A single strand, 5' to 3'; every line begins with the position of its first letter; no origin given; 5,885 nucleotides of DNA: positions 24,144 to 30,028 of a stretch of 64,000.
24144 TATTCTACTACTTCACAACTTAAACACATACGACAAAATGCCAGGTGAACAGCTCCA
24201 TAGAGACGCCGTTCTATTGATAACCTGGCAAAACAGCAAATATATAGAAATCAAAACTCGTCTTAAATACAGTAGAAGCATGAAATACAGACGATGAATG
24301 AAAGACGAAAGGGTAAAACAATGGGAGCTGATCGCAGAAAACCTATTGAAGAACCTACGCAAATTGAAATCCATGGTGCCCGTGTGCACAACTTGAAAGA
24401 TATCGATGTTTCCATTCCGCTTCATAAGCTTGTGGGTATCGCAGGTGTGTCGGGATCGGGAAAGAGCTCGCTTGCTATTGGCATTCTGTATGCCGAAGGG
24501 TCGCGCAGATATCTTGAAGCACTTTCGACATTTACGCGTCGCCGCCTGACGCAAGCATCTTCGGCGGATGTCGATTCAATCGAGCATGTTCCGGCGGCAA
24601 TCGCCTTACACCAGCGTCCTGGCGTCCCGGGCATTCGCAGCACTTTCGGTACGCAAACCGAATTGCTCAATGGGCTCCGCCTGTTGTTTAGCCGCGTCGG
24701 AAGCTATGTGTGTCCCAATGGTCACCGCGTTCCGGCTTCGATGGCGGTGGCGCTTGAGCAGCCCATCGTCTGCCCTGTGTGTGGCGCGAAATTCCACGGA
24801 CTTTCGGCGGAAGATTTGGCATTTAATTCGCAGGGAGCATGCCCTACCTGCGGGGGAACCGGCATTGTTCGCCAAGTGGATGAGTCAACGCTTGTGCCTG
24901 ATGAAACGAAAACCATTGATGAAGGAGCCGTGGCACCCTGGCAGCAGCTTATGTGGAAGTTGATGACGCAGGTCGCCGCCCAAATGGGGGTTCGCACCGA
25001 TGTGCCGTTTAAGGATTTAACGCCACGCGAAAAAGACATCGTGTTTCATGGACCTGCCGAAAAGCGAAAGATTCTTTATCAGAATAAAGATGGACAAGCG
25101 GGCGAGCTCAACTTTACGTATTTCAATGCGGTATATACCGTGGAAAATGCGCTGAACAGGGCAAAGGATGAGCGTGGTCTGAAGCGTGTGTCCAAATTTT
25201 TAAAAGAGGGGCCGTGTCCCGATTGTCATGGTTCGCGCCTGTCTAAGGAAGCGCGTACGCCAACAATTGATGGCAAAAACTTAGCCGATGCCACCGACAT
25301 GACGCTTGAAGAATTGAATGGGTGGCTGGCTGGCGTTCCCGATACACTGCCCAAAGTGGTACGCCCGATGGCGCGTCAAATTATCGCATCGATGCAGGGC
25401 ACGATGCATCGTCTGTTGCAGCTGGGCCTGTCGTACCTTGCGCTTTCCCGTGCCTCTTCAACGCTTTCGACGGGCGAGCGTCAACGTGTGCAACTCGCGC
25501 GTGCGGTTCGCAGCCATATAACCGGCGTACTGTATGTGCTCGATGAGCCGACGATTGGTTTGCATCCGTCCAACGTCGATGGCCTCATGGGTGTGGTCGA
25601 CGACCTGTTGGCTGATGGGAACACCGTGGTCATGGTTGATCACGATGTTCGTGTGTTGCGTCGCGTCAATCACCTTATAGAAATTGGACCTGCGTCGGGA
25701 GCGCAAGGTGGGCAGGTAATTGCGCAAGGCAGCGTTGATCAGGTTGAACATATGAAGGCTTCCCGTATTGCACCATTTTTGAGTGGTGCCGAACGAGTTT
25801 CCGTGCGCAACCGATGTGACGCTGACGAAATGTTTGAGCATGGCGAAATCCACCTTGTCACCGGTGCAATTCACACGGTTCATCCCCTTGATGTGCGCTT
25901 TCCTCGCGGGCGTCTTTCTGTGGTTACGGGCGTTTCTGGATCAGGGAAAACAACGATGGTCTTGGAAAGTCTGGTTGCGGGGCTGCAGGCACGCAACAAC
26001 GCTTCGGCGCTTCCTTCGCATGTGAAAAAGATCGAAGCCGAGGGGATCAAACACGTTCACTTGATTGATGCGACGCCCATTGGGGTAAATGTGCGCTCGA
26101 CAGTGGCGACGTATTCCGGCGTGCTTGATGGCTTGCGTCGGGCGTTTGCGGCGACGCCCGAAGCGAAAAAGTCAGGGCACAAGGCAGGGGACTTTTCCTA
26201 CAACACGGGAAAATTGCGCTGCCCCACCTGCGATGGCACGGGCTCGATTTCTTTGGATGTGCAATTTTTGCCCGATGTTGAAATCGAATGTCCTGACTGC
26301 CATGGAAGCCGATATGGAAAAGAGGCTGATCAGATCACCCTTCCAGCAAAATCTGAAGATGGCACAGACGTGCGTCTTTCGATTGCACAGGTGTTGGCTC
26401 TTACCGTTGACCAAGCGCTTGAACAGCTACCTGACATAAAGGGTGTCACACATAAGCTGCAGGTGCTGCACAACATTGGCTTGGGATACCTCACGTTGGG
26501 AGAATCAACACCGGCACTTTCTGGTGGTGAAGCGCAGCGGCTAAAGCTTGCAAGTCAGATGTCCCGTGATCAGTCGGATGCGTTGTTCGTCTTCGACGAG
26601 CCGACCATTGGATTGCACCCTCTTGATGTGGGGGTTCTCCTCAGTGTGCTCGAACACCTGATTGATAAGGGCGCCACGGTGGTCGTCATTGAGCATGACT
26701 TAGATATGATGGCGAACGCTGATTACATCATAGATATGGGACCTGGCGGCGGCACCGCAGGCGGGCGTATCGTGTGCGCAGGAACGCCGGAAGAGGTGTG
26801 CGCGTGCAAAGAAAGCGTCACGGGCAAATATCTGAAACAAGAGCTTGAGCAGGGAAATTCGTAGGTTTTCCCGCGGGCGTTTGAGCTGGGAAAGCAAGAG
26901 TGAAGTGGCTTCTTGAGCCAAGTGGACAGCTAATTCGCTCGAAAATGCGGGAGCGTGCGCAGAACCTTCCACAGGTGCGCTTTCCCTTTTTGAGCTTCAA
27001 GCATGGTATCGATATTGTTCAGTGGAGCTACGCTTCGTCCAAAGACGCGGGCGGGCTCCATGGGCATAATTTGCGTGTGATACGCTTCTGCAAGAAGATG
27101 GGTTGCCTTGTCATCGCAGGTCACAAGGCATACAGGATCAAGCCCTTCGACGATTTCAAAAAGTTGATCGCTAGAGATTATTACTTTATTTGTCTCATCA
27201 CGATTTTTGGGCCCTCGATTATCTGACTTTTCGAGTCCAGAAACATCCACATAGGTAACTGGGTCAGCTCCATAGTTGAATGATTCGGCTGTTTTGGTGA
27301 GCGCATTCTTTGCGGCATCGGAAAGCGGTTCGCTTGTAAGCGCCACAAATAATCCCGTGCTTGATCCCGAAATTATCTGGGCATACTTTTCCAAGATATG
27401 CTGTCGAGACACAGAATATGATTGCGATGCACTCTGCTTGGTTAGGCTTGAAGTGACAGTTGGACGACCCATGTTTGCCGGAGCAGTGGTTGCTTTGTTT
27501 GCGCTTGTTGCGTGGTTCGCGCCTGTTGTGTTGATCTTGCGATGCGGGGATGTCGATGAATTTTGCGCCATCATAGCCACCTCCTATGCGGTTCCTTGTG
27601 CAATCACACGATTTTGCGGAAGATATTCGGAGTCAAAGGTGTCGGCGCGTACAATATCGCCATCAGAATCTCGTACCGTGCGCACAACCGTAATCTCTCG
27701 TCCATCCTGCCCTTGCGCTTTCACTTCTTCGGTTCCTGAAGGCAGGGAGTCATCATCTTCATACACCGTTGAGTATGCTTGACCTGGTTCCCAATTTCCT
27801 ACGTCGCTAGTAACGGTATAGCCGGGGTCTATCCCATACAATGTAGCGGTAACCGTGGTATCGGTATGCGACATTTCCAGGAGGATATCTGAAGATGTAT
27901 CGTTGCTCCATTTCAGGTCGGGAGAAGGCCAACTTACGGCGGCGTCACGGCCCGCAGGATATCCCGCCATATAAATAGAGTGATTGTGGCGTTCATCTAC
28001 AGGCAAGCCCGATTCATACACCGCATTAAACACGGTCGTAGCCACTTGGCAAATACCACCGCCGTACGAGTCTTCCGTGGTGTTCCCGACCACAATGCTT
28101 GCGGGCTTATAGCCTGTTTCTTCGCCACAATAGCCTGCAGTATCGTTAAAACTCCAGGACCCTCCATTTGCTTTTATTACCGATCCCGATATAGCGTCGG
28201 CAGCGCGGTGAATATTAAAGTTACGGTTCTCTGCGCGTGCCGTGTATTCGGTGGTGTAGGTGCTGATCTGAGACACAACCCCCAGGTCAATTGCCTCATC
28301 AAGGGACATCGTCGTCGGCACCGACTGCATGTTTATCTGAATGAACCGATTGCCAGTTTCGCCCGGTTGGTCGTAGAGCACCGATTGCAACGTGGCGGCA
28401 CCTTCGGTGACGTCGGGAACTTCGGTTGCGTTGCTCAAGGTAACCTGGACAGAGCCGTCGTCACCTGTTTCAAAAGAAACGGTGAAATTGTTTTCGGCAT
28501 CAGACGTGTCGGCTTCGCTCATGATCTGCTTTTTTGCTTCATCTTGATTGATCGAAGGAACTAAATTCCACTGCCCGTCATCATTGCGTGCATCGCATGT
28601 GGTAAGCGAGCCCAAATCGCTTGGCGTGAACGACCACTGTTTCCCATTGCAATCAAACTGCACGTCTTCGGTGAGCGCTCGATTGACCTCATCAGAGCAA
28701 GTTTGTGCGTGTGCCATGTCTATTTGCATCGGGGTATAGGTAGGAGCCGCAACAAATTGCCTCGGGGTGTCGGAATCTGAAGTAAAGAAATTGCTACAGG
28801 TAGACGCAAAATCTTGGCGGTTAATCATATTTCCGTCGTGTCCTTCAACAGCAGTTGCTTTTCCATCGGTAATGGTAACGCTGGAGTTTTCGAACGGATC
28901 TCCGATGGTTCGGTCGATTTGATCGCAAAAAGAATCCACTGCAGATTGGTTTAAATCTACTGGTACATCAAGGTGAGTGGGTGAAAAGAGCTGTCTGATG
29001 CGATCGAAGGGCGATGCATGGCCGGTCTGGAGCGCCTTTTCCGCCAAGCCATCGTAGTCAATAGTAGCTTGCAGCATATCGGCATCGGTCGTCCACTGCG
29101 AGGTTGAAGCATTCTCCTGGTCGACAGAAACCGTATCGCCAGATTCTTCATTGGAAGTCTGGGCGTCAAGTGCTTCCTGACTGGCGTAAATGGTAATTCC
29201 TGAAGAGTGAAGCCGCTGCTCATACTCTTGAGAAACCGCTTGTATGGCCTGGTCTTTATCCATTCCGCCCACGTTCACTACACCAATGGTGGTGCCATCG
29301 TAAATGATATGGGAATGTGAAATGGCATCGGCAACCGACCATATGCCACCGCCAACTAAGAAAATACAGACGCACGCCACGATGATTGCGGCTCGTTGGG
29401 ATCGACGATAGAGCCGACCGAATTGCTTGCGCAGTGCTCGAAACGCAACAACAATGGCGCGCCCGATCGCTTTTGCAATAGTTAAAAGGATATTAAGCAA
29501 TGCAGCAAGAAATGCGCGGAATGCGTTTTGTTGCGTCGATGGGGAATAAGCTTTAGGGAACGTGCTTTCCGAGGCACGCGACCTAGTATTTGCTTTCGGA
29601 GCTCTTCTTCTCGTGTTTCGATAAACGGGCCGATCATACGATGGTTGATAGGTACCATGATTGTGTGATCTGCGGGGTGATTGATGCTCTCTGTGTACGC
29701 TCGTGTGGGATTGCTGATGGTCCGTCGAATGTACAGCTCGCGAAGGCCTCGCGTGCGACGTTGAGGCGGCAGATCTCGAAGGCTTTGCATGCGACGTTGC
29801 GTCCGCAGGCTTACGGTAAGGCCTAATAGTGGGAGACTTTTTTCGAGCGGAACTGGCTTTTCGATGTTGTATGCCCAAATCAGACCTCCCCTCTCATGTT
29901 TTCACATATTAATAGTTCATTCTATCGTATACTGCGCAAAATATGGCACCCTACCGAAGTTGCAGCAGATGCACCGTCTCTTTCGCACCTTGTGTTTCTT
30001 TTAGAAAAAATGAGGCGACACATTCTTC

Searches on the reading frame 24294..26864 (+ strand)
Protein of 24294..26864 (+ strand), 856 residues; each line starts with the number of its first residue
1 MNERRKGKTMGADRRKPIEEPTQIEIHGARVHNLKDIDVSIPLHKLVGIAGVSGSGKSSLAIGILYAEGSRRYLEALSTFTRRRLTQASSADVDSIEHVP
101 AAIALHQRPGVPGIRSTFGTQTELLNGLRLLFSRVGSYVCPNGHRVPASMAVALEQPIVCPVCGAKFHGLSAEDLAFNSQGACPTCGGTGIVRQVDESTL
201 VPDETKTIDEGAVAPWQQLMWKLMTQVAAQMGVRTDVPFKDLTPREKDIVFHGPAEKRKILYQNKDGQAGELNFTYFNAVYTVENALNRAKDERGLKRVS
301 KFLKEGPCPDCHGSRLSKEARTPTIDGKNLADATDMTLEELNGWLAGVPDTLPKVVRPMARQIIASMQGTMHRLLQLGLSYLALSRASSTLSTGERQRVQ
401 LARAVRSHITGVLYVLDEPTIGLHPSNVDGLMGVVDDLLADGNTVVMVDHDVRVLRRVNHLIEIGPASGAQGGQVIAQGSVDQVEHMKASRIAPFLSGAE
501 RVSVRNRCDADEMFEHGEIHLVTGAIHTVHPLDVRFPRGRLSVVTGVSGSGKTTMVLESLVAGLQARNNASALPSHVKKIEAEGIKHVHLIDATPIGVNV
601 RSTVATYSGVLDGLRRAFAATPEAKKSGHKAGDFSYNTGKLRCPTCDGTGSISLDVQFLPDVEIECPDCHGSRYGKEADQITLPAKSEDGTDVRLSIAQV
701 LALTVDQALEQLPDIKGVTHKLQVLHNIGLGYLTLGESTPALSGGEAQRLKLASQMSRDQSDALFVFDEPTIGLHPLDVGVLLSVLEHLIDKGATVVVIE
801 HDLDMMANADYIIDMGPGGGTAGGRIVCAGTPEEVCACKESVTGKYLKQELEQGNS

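Call 68: search_protein_families(library=ncbifam, proteins=[window:24294-26864:+], max_evalue=1e-10)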
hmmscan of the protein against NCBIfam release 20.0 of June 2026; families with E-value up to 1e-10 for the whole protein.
window:24294-26864:+ (856 aa): 111 families (the best 25 are shown)
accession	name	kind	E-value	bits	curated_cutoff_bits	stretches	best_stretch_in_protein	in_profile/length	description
NF001503.0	PRK00349.1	equivalog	7.2e-230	765.6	1147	2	156-852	251-942/943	excinuclease ABC subunit UvrA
TIGR00630.1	uvra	equivalog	1.5e-219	731.6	729.8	2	155-835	248-923/924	excinuclease ABC subunit UvrA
NF001885.0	PRK00635.1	equivalog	1.2e-128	430.5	3054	2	179-849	267-917/1809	excinuclease ABC subunit A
TIGR03608.1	L_ocin_972_ABC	subfamily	3.3e-32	111.6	254.85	2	367-464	112-206/206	putative bacteriocin export ABC transporter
TIGR03873.1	F420-0_ABC_ATP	hypoth_equivalog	1.1e-31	110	372.4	2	372-484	120-224/256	putative F420-0 ABC transporter ATP-binding protein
TIGR02857.1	CydD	equivalog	5.3e-31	108.2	435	1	723-815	439-529/529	thiol reductant ABC exporter subunit CydD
NF040873.1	AztA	equivalog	5.9e-30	104.3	220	1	372-462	102-189/191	zinc ABC transporter ATP-binding protein AztA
TIGR02673.1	FtsE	equivalog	3.9e-29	101.9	264.85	1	375-460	123-205/214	cell division ATP-binding protein FtsE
NF010068.0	PRK13548.1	equivalog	7e-29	100.7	261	1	725-837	122-232/261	heme ABC transporter ATP-binding protein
TIGR04521.1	ECF_ATPase_2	equivalog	2.7e-27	95.6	330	1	723-843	126-240/279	energy-coupling factor transporter ATPase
NF010170.0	PRK13651.1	equivalog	2e-24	86.1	432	1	725-806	149-228/308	cobalt transporter ATP-binding subunit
TIGR01166.1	cbiO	subfamily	3e-24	85.5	211.8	0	377-453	115-188/190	cobalt ABC transporter, ATP-binding protein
TIGR04520.1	ECF_ATPase_1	equivalog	1.2e-23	83.9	315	0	737-843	132-231/269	energy-coupling factor transporter ATPase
NF010153.0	PRK13631.1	equivalog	1.3e-23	83.5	463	0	723-839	158-267/320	cobalt transporter ATP-binding subunit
TIGR02315.1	ABC_phnC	equivalog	1.5e-23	83.5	266.1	0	369-462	125-216/243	phosphonate ABC transporter ATP-binding protein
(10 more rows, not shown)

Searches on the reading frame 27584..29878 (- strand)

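Call 68: search_protein_families(library=ncbifam, proteins=[window:27584-29878:-], max_evalue=1e-10)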
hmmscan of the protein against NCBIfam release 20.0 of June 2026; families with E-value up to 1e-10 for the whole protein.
window:27584-29878:- (764 aa): 1 family
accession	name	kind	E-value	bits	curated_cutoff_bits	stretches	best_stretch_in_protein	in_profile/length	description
NF033128.2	vanW-gen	equivalog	1.2e-12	48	365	1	550-680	68-202/271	glycopeptide resistance accessory protein VanW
